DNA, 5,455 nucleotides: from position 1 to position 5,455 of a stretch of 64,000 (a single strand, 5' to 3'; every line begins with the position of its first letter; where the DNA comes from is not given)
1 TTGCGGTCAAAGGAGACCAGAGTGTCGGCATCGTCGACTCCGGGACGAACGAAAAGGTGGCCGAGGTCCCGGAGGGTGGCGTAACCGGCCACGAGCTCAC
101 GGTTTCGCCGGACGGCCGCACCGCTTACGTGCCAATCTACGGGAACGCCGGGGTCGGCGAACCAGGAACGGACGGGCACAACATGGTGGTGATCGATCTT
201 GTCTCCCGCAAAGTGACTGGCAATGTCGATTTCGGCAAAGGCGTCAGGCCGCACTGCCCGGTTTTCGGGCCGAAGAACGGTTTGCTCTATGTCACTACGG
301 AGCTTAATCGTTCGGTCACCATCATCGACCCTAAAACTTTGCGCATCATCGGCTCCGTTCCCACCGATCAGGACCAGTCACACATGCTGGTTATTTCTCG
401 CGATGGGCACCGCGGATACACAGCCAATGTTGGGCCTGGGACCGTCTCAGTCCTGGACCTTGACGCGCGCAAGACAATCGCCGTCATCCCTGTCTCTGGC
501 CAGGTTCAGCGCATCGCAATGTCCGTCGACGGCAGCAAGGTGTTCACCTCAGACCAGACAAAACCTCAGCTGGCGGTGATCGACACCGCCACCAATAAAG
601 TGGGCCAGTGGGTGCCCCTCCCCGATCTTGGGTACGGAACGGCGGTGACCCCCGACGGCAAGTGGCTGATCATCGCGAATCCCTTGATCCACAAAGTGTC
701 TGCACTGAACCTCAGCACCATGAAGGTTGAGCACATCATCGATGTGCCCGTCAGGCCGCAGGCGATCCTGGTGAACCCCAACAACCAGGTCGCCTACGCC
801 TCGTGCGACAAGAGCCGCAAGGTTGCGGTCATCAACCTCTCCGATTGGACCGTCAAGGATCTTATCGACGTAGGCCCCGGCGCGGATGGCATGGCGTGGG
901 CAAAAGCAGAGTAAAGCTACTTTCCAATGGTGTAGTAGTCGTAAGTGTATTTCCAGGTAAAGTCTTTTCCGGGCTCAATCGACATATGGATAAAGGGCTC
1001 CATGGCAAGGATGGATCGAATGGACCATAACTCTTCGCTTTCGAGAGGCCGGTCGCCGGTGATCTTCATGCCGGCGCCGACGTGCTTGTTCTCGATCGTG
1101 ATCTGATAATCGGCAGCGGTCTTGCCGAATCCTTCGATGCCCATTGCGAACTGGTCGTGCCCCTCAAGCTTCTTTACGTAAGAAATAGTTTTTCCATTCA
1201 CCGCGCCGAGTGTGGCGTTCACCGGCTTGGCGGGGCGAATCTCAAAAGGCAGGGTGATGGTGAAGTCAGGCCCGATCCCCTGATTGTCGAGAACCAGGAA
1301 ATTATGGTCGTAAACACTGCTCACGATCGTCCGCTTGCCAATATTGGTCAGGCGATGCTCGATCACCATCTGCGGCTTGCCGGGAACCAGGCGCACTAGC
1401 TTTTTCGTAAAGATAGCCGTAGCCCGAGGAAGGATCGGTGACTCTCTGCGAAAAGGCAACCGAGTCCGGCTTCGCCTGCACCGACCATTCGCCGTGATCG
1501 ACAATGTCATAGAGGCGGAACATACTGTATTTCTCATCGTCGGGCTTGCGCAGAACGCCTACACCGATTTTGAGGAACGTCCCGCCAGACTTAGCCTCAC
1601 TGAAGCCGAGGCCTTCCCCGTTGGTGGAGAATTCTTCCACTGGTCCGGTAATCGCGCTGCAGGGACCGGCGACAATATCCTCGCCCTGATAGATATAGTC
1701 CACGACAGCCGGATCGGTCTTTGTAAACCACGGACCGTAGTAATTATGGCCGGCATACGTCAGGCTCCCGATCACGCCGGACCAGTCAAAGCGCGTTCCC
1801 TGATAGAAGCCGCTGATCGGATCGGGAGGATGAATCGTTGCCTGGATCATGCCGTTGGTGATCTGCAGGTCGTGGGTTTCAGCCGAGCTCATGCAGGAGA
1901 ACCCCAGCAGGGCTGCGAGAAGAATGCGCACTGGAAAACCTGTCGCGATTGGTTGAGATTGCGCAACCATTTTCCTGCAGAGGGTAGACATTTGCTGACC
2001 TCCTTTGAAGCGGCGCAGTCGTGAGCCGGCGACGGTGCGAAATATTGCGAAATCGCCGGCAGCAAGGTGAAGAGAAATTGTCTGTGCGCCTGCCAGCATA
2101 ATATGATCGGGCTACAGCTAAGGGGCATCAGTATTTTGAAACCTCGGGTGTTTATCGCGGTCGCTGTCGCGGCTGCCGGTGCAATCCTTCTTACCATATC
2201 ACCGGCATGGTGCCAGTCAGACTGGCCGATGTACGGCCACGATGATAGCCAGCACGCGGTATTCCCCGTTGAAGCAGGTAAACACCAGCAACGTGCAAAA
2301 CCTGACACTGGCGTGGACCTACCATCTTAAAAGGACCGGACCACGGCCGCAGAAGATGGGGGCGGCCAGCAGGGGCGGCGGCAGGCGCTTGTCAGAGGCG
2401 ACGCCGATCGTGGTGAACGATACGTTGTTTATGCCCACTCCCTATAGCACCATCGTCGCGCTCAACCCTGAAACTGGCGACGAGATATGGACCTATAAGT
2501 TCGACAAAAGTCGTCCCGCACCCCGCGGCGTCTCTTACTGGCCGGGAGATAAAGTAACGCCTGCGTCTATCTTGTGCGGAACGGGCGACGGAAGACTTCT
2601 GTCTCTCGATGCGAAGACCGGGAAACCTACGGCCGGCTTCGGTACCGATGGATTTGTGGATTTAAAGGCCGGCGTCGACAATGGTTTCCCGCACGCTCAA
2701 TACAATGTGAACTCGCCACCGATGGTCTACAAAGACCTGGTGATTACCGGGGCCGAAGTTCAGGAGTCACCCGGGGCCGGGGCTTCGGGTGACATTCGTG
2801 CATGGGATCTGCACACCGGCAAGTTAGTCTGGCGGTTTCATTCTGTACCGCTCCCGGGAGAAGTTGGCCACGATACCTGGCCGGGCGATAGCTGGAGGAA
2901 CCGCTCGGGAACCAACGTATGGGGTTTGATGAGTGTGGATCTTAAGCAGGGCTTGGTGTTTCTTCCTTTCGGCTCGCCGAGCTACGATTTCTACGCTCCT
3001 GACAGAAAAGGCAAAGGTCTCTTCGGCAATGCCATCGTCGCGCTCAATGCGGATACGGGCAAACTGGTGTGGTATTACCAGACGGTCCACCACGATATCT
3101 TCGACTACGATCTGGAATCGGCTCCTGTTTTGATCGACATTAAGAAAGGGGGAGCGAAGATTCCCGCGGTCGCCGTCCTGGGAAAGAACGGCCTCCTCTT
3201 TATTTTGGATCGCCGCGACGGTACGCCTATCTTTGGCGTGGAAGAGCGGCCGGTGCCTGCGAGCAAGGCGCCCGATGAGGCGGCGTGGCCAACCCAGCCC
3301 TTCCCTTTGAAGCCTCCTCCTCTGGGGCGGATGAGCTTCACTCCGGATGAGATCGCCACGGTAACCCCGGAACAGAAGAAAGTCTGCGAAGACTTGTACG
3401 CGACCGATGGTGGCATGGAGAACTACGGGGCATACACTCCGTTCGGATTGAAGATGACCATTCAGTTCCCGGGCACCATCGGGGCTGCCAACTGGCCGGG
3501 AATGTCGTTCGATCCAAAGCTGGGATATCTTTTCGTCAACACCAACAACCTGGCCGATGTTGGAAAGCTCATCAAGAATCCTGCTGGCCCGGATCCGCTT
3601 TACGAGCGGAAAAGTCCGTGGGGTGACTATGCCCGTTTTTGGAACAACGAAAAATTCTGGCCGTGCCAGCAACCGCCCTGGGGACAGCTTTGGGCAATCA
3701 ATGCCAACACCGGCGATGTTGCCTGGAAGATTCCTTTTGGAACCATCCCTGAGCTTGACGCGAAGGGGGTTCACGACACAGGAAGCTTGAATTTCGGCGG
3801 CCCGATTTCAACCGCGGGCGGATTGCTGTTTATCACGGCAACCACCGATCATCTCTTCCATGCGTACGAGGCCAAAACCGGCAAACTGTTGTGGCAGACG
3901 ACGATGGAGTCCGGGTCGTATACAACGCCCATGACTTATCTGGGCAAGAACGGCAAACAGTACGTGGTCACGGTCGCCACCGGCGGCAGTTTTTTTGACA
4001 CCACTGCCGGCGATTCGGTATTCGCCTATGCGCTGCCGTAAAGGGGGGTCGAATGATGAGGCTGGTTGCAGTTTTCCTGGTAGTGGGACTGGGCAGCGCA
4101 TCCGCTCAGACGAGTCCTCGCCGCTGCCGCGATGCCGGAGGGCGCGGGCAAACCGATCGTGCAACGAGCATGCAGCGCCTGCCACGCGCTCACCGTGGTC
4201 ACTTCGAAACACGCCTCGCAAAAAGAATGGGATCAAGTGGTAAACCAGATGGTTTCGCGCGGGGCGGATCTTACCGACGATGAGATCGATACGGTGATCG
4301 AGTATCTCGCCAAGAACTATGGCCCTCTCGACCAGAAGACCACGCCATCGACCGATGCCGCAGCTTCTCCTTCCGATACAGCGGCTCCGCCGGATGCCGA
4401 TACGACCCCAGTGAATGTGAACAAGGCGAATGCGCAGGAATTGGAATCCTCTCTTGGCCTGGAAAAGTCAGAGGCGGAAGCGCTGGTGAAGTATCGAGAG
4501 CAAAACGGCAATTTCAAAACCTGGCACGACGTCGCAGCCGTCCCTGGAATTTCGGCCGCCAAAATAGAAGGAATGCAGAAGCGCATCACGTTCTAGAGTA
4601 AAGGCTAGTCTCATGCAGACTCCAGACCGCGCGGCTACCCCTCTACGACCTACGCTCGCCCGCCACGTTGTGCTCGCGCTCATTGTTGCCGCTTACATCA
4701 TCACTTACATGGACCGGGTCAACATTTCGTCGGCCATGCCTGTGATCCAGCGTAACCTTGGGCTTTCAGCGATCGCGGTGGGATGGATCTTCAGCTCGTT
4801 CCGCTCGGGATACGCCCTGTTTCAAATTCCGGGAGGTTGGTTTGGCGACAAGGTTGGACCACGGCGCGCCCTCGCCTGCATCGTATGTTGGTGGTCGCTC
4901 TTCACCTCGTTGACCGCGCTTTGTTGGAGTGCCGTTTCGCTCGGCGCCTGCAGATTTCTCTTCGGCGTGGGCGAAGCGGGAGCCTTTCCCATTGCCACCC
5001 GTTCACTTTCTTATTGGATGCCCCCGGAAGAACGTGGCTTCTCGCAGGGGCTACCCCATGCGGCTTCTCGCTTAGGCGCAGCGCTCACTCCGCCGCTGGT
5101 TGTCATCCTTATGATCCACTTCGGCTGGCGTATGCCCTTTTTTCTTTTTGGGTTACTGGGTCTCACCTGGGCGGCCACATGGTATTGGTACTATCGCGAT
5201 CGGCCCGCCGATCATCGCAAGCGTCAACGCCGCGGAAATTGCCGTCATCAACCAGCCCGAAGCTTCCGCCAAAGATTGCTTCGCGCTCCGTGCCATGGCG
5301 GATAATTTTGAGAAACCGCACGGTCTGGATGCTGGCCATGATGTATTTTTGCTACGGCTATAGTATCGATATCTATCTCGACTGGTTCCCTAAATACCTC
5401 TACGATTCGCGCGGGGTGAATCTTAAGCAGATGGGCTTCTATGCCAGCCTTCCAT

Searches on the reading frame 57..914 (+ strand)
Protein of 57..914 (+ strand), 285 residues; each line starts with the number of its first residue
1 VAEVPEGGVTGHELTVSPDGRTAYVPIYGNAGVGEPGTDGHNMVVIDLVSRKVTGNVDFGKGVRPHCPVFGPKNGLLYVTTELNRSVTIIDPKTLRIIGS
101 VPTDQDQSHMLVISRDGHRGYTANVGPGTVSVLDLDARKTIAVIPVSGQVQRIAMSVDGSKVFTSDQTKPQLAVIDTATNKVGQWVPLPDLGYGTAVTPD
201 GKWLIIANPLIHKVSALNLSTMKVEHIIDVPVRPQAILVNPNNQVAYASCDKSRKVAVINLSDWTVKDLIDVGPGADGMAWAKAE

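Call 7: search_protein_families(library=pfam, proteins=[window:57-914:+], max_evalue=0.001)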
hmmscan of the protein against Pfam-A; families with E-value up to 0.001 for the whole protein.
window:57-914:+ (285 aa): 5 families
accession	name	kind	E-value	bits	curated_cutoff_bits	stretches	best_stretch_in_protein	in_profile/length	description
PF10282.15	Lactonase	-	7.3e-08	32.4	21.7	0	93-175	73-148/344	Lactonase, 7-bladed beta-propeller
PF21783.3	YNCE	-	1.6e-06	28.1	27.1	0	200-279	252-331/339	YNCE-like beta-propeller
PF02239.22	Cytochrom_D1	-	2.5e-06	26.7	25.5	1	76-194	6-123/368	Cytochrome D1 heme domain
PF25174.1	Beta-prop_THOC3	-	3.1e-06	26.8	305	0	129-233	70-172/272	THOC3 beta-propeller domain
PF16819.11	DUF5074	-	0.00015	21.4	27.2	1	84-227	71-221/353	Domain of unknown function (DUF5074)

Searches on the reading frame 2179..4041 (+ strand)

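Call 7: search_protein_families(library=pfam, proteins=[window:2179-4041:+], max_evalue=0.001)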
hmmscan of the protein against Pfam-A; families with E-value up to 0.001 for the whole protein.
window:2179-4041:+ (620 aa): 4 families
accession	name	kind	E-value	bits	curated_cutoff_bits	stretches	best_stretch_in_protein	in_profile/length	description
PF01011.28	PQQ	-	4.8e-192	640.2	26.7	1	24-596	9-595/595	Glucose/ethanol/alcohol dehydrogenase, beta-propeller domain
PF13360.13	PQQ_2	-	2.6e-22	80.1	27.6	2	504-613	5-95/233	Outer membrane protein assembly factor BamB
PF13570.13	Beta-prop_ACSF4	-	9.1e-08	32.3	133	0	551-611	229-292/329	Beta-alanine-activating enzyme, beta-propeller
PF25293.1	Beta-prop_EMC1_N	-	1.9e-06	28.2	34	0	551-619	78-147/219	EMC1 N-terminal beta-propeller domain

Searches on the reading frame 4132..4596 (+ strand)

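Call 7: search_protein_families(library=pfam, proteins=[window:4132-4596:+], max_evalue=0.001)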
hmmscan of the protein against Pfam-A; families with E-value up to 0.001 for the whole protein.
window:4132-4596:+ (154 aa): 4 families
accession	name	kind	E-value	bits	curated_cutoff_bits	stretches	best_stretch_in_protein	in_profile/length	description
PF12836.13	HHH_3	-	1.1e-13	51.5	27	1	92-153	4-65/65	Helix-hairpin-helix motif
PF13442.11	Cytochrome_CBB3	-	4.8e-05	24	27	1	5-59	5-68/68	Cytochrome C oxidase, cbb3-type, subunit III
PF03934.19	T2SSK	-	0.00021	22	24.2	1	94-146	1-53/63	Type II secretion system (T2SS), protein K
PF09098.15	Dehyd-heme_bind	-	0.00025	21.2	25.2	1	5-65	2-69/167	Quinohemoprotein amine dehydrogenase A, alpha subunit, haem binding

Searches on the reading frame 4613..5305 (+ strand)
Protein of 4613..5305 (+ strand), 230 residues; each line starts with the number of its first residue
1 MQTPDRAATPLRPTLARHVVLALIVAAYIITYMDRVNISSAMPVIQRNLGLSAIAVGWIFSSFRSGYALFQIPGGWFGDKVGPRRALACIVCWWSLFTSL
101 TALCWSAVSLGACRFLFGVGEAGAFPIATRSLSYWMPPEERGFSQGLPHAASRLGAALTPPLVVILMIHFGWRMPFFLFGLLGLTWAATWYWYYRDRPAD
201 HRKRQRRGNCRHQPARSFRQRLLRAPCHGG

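Call 18: search_protein_families(library=pfam, proteins=[window:4613-5305:+], max_evalue=0.001)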
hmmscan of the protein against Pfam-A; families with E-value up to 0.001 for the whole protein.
window:4613-5305:+ (230 aa): 1 family
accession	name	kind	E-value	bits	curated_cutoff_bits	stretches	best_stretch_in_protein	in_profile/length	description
PF07690.21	MFS_1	-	9.2e-41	140.3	33.4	1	25-217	2-194/347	Major Facilitator Superfamily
